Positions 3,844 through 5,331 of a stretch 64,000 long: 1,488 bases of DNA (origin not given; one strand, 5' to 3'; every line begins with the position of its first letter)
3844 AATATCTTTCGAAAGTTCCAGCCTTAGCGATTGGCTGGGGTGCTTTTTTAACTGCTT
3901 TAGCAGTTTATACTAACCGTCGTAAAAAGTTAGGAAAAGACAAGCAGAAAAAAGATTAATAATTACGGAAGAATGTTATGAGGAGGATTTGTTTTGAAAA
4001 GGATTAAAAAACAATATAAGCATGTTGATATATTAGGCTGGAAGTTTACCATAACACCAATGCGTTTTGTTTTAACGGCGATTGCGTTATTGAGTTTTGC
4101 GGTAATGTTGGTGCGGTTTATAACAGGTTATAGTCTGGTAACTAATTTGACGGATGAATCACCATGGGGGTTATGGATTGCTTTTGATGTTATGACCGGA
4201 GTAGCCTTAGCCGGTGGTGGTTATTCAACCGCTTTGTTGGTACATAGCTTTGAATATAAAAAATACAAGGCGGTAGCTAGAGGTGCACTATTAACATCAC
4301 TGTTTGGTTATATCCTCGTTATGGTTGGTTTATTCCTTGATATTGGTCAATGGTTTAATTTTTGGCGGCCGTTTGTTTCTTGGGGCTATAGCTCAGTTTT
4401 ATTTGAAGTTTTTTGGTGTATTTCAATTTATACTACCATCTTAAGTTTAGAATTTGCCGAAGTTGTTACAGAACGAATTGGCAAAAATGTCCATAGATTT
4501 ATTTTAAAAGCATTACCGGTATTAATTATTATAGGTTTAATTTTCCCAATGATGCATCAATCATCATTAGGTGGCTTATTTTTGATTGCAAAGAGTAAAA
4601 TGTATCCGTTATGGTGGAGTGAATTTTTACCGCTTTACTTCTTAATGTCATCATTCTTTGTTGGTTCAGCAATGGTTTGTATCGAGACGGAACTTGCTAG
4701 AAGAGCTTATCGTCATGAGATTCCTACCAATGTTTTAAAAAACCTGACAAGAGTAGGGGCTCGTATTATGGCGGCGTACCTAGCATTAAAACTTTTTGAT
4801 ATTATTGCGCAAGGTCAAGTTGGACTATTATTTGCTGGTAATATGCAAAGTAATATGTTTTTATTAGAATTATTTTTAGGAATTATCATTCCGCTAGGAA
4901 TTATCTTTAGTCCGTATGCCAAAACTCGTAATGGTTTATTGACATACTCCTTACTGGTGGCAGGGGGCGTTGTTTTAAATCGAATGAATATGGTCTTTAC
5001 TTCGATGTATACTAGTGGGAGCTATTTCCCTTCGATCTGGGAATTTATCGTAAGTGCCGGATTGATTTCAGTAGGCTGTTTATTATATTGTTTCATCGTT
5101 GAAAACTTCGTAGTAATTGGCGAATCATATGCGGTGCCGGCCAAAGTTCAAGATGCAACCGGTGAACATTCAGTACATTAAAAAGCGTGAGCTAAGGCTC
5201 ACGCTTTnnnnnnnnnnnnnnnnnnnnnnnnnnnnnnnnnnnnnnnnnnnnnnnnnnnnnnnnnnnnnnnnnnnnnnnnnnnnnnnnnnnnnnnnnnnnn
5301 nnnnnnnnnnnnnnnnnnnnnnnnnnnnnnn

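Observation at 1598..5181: Operon for a Tat-exported, membrane/quinone-coupled [FeFe] hydrogenase: catalytic subunit plus HybA/FdnH-like 4x[4Fe-4S] protein plus NrfD/PsrC-like membrane subunit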

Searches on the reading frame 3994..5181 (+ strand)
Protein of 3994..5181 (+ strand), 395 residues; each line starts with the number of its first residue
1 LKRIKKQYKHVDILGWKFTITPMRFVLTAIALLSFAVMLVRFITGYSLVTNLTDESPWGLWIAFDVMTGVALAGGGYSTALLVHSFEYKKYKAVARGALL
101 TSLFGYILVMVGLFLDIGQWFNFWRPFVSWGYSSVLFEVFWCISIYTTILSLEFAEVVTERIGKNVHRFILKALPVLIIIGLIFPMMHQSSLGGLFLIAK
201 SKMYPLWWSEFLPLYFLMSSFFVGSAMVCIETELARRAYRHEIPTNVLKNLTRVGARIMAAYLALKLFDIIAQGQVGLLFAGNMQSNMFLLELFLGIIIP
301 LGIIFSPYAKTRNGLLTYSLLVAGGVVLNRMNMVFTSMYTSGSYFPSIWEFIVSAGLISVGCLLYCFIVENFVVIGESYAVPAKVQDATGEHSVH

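Call 3: search_protein_families(library=pfam, proteins=[window:3994-5181:+], max_evalue=0.01)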
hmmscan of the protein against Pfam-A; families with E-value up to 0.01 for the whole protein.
window:3994-5181:+ (395 aa): 1 family
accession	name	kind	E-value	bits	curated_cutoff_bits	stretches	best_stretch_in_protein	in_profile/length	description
PF03916.19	NrfD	-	4.1e-12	46.8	25.8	1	49-339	2-310/313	Polysulphide reductase, NrfD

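Call 4: search_protein_families(library=ncbifam, proteins=[window:3994-5181:+], max_evalue=0.01)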
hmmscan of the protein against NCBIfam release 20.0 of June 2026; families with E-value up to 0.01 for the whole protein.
window:3994-5181:+ (395 aa): 3 families
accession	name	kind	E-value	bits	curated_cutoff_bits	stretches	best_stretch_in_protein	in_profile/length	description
NF008133.1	PRK10881.1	equivalog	1.1e-79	268.7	450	1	20-375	12-374/377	Ni/Fe-hydrogenase cytochrome b subunit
NF045714.1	sulf_resp_HmcC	equivalog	1e-73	248.8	550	1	21-376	2-369/376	sulfate respiration complex protein HmcC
NF041784.1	mnquin_red_QrcD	equivalog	1.5e-21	77.2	570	1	26-363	24-389/408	menaquinone reductase integral membrane subunit QrcD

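Call 29: find_homologous_proteins(query=window:3994-5181:+, max_evalue=1e-10)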
Query window:3994-5181:+ (395 aa): 641 proteins with E <= 1e-10 among 8000 candidates; the best 120 are listed.
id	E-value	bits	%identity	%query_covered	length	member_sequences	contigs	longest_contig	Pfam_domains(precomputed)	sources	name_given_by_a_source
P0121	2.2e-256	868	100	100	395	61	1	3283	PF03916.20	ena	-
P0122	3.7e-256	868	100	100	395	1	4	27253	PF03916.20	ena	-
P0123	7.0e-252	854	97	100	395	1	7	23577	PF03916.20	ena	-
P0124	8.8e-248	840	95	100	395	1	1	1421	PF03916.20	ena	-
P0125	2.0e-247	839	95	100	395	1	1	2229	PF03916.20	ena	-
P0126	8.6e-247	837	94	100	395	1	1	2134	PF03916.20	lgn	-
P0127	6.4e-230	781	94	94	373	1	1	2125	PF03916.20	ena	-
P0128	9.2e-193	659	76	97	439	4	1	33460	PF03916.20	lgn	-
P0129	1.6e-192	658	74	98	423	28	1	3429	PF03916.20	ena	-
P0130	1.7e-182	625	69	98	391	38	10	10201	PF03916.20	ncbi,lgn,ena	-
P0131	8.7e-171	587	68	97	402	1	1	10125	PF03916.20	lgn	-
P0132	1.1e-170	586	69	95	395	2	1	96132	-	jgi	-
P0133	1.1e-170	586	68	97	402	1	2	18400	PF03916.20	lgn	-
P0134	3.3e-170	585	69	97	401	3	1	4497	PF03916.20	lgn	-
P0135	5.3e-170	584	68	97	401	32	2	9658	PF03916.20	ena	-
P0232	4.3e-149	515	62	92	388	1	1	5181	PF03916.20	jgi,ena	-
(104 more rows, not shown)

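Call 36: search_solved_structures(query=window:3994-5181:+, max_evalue=1)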
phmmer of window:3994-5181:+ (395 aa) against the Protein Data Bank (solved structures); distinct sequences matched with E-value up to 1: 0.

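Call 46: search_protein_representatives(protein=window:3994-5181:+)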
Query: 395 residues. Proteins with E-value up to 0.001 (for the whole library): 2136; up to 1e-10: 1112; up to 1e-30: 324. The best 150 are listed.
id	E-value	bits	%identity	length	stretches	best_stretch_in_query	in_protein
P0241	2.6e-125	435.2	68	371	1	4-289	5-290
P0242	3.0e-121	421.8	52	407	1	13-377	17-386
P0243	2.8e-92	326.5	46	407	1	8-375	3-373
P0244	8.1e-89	315.1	44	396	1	13-390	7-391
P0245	1.8e-86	307.4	43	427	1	16-386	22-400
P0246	3.7e-80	286.6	43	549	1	14-380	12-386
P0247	6.3e-78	279.2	44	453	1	67-377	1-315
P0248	2.1e-77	277.5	42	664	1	11-378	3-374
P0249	8.5e-77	275.5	44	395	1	17-378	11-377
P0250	1.1e-75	271.8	40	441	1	24-370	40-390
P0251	5.2e-74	266.4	40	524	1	32-367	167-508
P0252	8.2e-74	265.7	41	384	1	20-372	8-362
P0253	2.5e-73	264.1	38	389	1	13-387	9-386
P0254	3.2e-73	263.8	43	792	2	159-375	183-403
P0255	3.3e-73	263.7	41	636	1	31-376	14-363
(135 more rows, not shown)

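Call 49: search_solved_structures(query=A2, max_evalue=1)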
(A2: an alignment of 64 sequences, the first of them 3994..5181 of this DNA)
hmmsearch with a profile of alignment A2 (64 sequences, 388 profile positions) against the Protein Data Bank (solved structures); distinct sequences matched with E-value up to 1: 2.
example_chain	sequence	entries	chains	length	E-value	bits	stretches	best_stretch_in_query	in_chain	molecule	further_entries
6f0k_C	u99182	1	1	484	2.3e-10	43.5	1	199-373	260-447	Polysulphide reductase NrfD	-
6btm_F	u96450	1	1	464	2.1e-05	27.1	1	197-361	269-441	Alternative Complex III subunit F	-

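Call 60: predict_structure(alignment_id=A2)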
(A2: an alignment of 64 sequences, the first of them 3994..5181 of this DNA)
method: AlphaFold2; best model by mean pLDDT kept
length: 395 residues; sequences in the alignment: 64
mean_pLDDT: 91.1   pTM: 0.90
mean pLDDT of the five models: 91.1, 90.0, 89.5, 89.5, 89.2
residues with pLDDT >= 90: 287; 70-90: 96; 50-70: 8; < 50: 4
segments of 3 or more residues with pLDDT < 50: none
pLDDT, mean of each block of 10 residues (from residue 1): 66 91 96 96 90 90 94 91 82 91 93 86 79 80 90 91 91 91 89 93 96 97 96 94 95 97 98 98 98 98 98 98 98 93 89 96 95 86 79 54
secondary structure, 60 per line:
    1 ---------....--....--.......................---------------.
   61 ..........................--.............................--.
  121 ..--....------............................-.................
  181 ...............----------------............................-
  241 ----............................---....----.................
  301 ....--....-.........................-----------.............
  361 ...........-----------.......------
elements in order: E10-13 E16-19 H22-44 H60-86 H89-117 H125-128 H135-162 H164-195 H212-239 H245-272 H276-279 H284-304 H307-310 H312-336 H348-371 H383-389

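Call 62: fold_search(model_id=the predicted structure, library=pdb)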
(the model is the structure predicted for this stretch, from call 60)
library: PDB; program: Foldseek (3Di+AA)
matches with E <= 10: 774; with E <= 0.001: 10
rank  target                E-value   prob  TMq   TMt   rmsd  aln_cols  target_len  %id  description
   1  6lod_C                1.1e-09  1.00  0.67  0.59   6.9       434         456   16  Cryo-EM structure of the air-oxidized photosynthetic alternative complex III from Roseiflexus castenholzii (released 2020-11-04)
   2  8k9e_C                1.3e-09  1.00  0.68  0.60   6.9       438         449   16  Cryo-EM structure of the photosynthetic alternative complex III from Chloroflexus aurantiacus at 3.3 angstrom (released 2024-03-06)
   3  6btm_C                2.5e-09  1.00  0.67  0.59   6.9       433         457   16  Structure of Alternative Complex III from Flavobacterium johnsoniae (Wild Type) (released 2018-05-09)
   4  6f0k_C                2.2e-08  1.00  0.67  0.60   7.5       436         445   15  Alternative complex III (released 2018-05-09)
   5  8k9e_F                3.8e-06  1.00  0.52  0.52   8.2       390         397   13  Cryo-EM structure of the photosynthetic alternative complex III from Chloroflexus aurantiacus at 3.3 angstrom (released 2024-03-06)
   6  9ilt_F                4.8e-06  1.00  0.55  0.54   7.1       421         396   13  Crystal structure of alternative complex III from Chloroflexus aurantiacus (released 2025-03-19)
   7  6btm_F                5.0e-06  1.00  0.60  0.59   8.5       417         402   12  Structure of Alternative Complex III from Flavobacterium johnsoniae (Wild Type) (released 2018-05-09)
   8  6lod_F                2.3e-05  1.00  0.55  0.55   7.9       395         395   14  Cryo-EM structure of the air-oxidized photosynthetic alternative complex III from Roseiflexus castenholzii (released 2020-11-04)
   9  2vpw_C                1.2e-04  1.00  0.45  0.66   5.6       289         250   18  Polysulfide reductase with bound menaquinone (released 2008-06-10)
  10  6f0k_F                1.8e-04  1.00  0.54  0.55   8.6       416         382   14  Alternative complex III (released 2018-05-09)
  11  8b4o_B                3.2e-03  1.00  0.41  0.46   8.2       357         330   14  Cryo-EM structure of cytochrome bd oxidase from C. glutamicum (released 2022-12-28)
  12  5doq_B                6.0e-03  1.00  0.43  0.49   7.7       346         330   12  The structure of bd oxidase from Geobacillus thermodenitrificans (released 2016-05-04)
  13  8b4o_A                1.1e-02  1.00  0.41  0.38  10.4       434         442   13  Cryo-EM structure of cytochrome bd oxidase from C. glutamicum (released 2022-12-28)
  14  9g71_A                2.3e-02  0.30  0.12  0.12  32.1       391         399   11  Cryo-EM structure of TTYH2 in complex with lipids in GDN (released 2025-05-21)
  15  9r2g_A                3.6e-02  1.00  0.47  0.48   7.5       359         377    9  Cytochrome bd II oxidase qOR-2 type from Mycobacterium smegmatis (released 2026-03-04)
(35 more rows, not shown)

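Call 66: find_encoding_contigs(protein=P0243, flank=5000, max_places=1)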
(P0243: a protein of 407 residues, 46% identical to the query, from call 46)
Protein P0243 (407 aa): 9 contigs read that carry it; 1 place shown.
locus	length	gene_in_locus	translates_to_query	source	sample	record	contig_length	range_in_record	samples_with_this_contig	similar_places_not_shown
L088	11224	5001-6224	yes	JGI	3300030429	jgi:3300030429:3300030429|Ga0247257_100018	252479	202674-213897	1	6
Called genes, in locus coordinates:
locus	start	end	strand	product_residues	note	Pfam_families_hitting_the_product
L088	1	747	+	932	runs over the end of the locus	PF17159:MASE3, PF00989:PAS, PF08447:PAS_3, PF08448:PAS_4, PF13426:PAS_9, PF00512:HisKA, PF02518:HATPase_c, PF00072:Response_reg, +1 more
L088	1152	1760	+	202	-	PF04879:Molybdop_Fe4S4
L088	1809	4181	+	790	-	PF00384:Molybdopterin, PF01568:Molydop_binding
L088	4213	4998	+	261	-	PF12797:Fer4_2 (faint), PF12837:Fer4_6 (faint), PF12838:Fer4_7 (weak), PF13187:Fer4_9 (faint), PF13237:Fer4_10 (faint), PF14697:Fer4_21 (faint), PF13247:Fer4_11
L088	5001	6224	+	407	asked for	PF03916:NrfD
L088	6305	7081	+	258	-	PF24859:FdhE_central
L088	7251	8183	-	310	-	PF03547:Mem_trans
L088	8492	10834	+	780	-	PF13567:DUF4131, PF03772:Competence, PF00753:Lactamase_B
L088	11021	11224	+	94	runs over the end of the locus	PF01909:NTP_transf_2, PF18765:Polbeta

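Call 67: find_encoding_contigs(protein=P0244, flank=5000, max_places=1)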
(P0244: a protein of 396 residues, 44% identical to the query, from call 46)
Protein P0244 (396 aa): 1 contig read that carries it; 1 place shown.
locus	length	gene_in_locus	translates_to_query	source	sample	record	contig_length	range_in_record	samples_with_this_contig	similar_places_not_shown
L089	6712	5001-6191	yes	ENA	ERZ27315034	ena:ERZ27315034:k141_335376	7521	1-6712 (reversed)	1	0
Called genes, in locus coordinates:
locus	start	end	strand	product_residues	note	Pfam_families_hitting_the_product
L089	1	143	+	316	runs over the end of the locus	?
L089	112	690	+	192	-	PF00596:Aldolase_II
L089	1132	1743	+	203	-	PF04879:Molybdop_Fe4S4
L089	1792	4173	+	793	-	PF00384:Molybdopterin, PF01568:Molydop_binding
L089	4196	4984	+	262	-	PF12797:Fer4_2 (faint), PF12837:Fer4_6 (faint), PF13237:Fer4_10 (faint), PF14697:Fer4_21 (faint), PF12838:Fer4_7 (faint), PF13187:Fer4_9 (faint), PF13247:Fer4_11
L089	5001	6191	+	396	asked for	PF03916:NrfD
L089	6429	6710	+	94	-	?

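Call 68: find_encoding_contigs(protein=P0249, flank=5000, max_places=1)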
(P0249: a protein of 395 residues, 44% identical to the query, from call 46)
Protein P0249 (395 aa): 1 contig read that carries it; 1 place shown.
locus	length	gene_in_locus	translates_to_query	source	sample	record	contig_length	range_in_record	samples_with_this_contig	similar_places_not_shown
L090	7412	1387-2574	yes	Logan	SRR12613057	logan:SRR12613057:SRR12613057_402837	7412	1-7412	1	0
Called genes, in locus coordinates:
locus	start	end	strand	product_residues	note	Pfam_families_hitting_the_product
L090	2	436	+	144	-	?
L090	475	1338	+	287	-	PF00037:Fer4 (faint), PF12797:Fer4_2 (faint), PF12837:Fer4_6 (faint), PF13237:Fer4_10 (faint), PF12838:Fer4_7 (weak), PF13187:Fer4_9 (faint), PF13247:Fer4_11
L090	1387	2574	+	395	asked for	PF03916:NrfD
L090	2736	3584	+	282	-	PF24859:FdhE_central, PF24860:FdhE_C (weak)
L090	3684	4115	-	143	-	PF01842:ACT, PF13291:ACT_4 (faint), PF13840:ACT_7 (faint), PF19571:ACT_8, PF22629:ACT_AHAS_ss (weak), PF01842:ACT (weak)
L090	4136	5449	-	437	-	PF00501:AMP-binding, PF14535:AMP-binding_C_2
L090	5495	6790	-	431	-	PF00501:AMP-binding, PF14535:AMP-binding_C_2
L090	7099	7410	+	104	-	?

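Call 69: find_encoding_contigs(protein=P0253, flank=5000, max_places=1)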
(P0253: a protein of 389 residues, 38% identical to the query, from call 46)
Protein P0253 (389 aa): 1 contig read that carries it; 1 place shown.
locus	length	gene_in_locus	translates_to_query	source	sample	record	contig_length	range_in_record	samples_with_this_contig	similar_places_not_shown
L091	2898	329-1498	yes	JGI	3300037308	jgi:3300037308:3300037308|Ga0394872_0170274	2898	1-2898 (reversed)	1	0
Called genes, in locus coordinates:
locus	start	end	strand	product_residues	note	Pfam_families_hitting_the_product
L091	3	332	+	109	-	?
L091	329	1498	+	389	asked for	PF03916:NrfD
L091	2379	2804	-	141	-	PF13358:DDE_3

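Call 88: search_protein_families(library=ncbifam, proteins=[L088:4213-4998:+, L088:5001-6224:+], max_evalue=1e-20)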
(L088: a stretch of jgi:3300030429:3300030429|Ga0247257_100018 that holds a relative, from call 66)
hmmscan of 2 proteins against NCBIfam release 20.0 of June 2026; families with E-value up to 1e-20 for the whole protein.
L088:4213-4998:+ (261 aa): 7 families
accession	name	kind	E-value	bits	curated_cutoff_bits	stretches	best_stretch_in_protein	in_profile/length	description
NF045715.1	sulf_resp_HmcB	equivalog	3e-82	276.1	420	1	2-255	40-295/307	sulfate respiration complex iron-sulfur protein HmcB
NF008134.0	PRK10882.1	equivalog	1.3e-62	211.8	263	1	1-213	41-283/329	hydrogenase 2 operon protein HybA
TIGR01582.1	FDH-beta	equivalog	2.8e-45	154.6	334.7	1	2-250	25-279/283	formate dehydrogenase subunit beta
TIGR02951.1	DMSO_dmsB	equivalog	2.4e-31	108.9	214.1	1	3-161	6-156/161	DMSO/selenate family reductase complex B subunit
NF045797.1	DsrO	equivalog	2.5e-26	92.6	200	1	1-174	46-218/235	sulfate reduction electron transfer complex DsrMKJOP subunit DsrO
NF011569.0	PRK14993.1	equivalog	1.9e-22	79.9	416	1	1-151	46-180/244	tetrathionate reductase subunit TtrB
TIGR03478.1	DMSO_red_II_bet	subfamily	2e-22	79.5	480.7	0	60-155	122-216/321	DMSO reductase family type II enzyme, iron-sulfur subunit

L088:5001-6224:+ (407 aa): 3 families
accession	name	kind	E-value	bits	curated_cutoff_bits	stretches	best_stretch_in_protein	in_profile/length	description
NF008133.1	PRK10881.1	equivalog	1.8e-84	284.4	450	1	19-373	16-374/377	Ni/Fe-hydrogenase cytochrome b subunit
NF045714.1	sulf_resp_HmcC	equivalog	1.3e-82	278.1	550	1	19-374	5-369/376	sulfate respiration complex protein HmcC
NF041784.1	mnquin_red_QrcD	equivalog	1.9e-29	103.2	570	1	16-377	20-405/408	menaquinone reductase integral membrane subunit QrcD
